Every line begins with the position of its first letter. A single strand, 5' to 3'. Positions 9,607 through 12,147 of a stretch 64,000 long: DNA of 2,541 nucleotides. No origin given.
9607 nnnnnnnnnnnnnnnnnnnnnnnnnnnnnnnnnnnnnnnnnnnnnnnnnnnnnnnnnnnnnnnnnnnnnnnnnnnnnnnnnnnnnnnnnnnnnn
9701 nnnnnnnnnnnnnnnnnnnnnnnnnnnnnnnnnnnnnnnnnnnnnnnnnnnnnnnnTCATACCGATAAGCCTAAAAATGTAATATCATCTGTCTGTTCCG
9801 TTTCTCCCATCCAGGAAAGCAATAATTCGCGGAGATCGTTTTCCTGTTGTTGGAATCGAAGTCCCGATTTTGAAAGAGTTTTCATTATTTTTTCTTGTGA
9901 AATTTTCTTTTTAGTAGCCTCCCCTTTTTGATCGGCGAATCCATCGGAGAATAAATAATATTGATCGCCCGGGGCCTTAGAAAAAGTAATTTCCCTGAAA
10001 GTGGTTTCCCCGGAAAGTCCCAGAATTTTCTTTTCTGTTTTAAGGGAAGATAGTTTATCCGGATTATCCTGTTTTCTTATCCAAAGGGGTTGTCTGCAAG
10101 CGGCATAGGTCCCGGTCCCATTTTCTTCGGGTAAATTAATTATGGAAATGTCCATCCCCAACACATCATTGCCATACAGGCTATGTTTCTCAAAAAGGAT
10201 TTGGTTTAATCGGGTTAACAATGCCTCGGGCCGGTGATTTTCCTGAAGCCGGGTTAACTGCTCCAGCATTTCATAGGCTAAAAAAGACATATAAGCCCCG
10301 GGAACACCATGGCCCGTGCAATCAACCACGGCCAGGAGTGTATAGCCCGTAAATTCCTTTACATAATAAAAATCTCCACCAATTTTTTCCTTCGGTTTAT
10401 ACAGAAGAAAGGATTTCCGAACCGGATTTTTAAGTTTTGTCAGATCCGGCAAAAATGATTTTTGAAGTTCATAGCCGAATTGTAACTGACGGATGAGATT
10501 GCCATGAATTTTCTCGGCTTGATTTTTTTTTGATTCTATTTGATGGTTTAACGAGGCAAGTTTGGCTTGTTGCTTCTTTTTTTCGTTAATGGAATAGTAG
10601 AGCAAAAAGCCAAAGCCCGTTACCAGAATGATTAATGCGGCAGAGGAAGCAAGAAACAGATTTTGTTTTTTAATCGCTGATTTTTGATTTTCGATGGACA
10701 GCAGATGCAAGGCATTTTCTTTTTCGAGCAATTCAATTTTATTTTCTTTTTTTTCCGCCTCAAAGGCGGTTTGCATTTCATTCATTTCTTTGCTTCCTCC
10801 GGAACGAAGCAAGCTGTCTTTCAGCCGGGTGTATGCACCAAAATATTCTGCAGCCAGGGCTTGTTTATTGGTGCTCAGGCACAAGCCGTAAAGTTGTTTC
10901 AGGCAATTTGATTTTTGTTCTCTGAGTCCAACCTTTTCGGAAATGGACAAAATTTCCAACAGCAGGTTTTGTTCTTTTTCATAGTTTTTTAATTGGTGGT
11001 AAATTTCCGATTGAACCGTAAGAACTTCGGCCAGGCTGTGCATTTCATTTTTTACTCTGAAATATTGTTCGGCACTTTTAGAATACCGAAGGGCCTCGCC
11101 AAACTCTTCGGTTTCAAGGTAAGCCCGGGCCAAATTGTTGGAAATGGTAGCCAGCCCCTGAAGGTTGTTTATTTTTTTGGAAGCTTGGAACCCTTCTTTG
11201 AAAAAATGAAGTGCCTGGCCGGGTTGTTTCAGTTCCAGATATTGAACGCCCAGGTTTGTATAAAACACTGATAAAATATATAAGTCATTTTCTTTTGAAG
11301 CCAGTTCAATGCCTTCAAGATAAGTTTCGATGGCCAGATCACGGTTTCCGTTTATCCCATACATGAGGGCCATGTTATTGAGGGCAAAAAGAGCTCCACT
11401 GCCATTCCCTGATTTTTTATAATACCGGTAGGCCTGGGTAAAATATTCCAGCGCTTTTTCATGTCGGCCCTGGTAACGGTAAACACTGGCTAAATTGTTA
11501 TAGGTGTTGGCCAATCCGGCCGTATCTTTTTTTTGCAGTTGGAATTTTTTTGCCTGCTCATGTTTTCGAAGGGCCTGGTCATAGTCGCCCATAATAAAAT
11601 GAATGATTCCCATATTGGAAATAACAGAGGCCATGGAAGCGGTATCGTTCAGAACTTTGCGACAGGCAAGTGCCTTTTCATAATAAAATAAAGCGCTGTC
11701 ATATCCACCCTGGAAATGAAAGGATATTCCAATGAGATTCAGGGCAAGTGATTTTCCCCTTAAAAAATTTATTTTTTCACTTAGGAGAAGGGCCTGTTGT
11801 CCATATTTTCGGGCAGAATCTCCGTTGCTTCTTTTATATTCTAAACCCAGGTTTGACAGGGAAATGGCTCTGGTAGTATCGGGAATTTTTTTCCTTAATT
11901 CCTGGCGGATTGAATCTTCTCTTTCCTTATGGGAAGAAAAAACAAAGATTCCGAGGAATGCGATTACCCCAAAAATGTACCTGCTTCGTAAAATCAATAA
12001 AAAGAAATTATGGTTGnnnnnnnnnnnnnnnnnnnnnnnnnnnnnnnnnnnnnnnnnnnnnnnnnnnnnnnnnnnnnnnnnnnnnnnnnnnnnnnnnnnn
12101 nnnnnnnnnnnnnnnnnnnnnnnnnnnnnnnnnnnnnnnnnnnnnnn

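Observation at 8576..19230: Cluster of four paralogous TPR proteins built on a SpoIIE/RsbU-type PP2C phosphatase domain, two with a periplasmic TPR sensor between TM helices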

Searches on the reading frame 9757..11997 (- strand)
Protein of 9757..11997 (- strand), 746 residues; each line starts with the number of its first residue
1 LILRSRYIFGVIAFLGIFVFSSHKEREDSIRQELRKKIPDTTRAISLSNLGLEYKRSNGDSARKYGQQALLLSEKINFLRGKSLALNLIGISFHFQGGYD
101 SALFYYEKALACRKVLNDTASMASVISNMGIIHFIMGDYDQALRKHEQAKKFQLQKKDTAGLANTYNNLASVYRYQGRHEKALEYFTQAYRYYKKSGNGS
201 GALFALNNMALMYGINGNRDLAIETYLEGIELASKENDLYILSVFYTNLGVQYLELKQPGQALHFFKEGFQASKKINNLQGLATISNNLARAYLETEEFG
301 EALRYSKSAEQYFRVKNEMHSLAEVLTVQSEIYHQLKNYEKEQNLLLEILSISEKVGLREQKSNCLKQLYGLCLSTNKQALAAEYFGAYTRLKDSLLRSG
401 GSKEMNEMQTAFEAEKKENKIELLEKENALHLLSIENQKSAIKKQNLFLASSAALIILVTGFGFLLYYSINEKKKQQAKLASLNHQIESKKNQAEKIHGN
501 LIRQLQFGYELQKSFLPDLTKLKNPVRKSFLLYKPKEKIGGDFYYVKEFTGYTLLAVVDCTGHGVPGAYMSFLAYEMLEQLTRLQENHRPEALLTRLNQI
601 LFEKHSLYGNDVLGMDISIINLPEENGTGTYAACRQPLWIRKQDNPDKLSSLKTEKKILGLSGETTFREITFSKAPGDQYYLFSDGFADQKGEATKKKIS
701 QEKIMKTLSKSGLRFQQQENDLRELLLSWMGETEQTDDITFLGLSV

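Call 4: search_protein_families(library=pfam, proteins=[window:9757-11997:-], max_evalue=0.01)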
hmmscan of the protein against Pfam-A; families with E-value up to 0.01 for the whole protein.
window:9757-11997:- (746 aa): 12 families
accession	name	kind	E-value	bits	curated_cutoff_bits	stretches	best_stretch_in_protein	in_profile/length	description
PF13424.12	TPR_12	-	5.5e-37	126.2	30.1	5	122-195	2-77/77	Tetratricopeptide repeat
PF07228.17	SpoIIE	-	1.5e-22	80.9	25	1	551-745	3-190/192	Stage II sporulation protein E (SpoIIE)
PF00515.34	TPR_1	-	1e-21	76.2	27.8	1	163-189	1-27/34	Tetratricopeptide repeat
PF13374.12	TPR_10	-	1.4e-19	69.9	27.5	1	162-195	1-34/42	Tetratricopeptide repeat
PF07719.23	TPR_2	-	3.1e-19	67.9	27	1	163-194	1-32/34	Tetratricopeptide repeat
PF13181.12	TPR_8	-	6.2e-14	51.4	25.7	1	163-193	1-31/34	Tetratricopeptide repeat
PF17874.7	TPR_MalT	-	1.5e-11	44.6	45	2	165-318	42-196/336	MalT-like TPR region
PF13176.12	TPR_7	-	8.5e-11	41.5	27.9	1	166-189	2-25/36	Tetratricopeptide repeat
PF13428.12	TPR_14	-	2.1e-05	25.2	23.5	0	166-191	4-29/44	Tetratricopeptide repeat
PF13431.12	TPR_17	-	0.00012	22.5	24.4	0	163-184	13-34/34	Tetratricopeptide repeat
PF13432.12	TPR_16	-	0.0003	21.6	32.7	0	169-228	3-56/65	Tetratricopeptide repeat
PF12862.13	ANAPC5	-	0.0029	18.1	23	0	177-245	12-80/91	Anaphase-promoting complex subunit 5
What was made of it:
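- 9757..11997 (-): Gene B: 746-aa transmembrane TPR-PP2C phosphatase. It has an N-terminal signal or anchor at aa 2-20, a TPR array at about aa 43-362, a periplasmic coiled-coil stalk, TM2 at aa 447-465 (nt 10603-10659), a helical linker, and a SiaA-like PP2C at aa 551-745 (nt 9763-10347). Pfam TPR_12 E 5.5e-37 and SpoIIE E 1.5e-22 (call 4).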

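Call 31: search_protein_families(library=ncbifam, proteins=[window:9757-11997:-], max_evalue=0.01)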
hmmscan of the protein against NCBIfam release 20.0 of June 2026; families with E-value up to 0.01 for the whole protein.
window:9757-11997:- (746 aa): 13 families
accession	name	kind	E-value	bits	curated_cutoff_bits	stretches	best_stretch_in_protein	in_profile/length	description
NF038263.1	prot_phos_SiaA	equivalog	5.1e-35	121.1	700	1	485-744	395-655/658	biofilm regulation protein phosphatase SiaA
NF053520.1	HK_Porph_FimS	equivalog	3.8e-24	84.9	600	3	128-254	129-255/618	sensor histidine kinase FimS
NF053617.1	SARPRegAfsRStmc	equivalog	2.4e-14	52.3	1430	2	134-362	747-975/986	SARP-family global regulator AfsR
NF041717.1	HaaA_phane_TPR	equivalog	2.6e-14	52.3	1125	1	43-277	631-866/882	cyclophane-containing RiPP biosynthesis TPR protein HaaT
NF002725.1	PRK02603.1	equivalog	2.8e-14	53.5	143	2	90-196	42-139/173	photosystem I assembly protein Ycf3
NF040586.1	FxSxx_TPR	equivalog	5.3e-12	45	300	1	87-196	476-589/830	FxSxx-COOH system tetratricopeptide repeat protein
NF053720.1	NsdA_fam_reg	subfamily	3.2e-10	40.1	75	1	217-314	215-312/432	NsdA family TPR-like regulatory protein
NF053779.1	BT3442_fam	equivalog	2.1e-09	36.7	940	2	186-351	85-250/563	BT3442 family protein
NF040959.1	MamA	equivalog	5.2e-05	22.8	200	1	89-189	77-165/204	magnetosome protein MamA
NF058541.1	SusR_regulator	equivalog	0.00033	20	480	1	99-351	58-309/515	SusR family glycan utilization regulator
NF033920.0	C39_PA2778_fam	equivalog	0.00092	18.7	150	0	131-192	191-253/255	PA2778 family cysteine peptidase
NF033762.1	social_mot_Tgl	equivalog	0.0017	17.7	225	1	39-191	65-197/252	social motility TPR repeat lipoprotein Tgl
NF047558.1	TPR_END_plus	domain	0.002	18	32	0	166-191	2-27/56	TPR end-of-group domain-containing protein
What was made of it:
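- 9757..11997 (-): NCBIfam SiaA E 5e-35 and FimS E 4e-24 (call 31).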
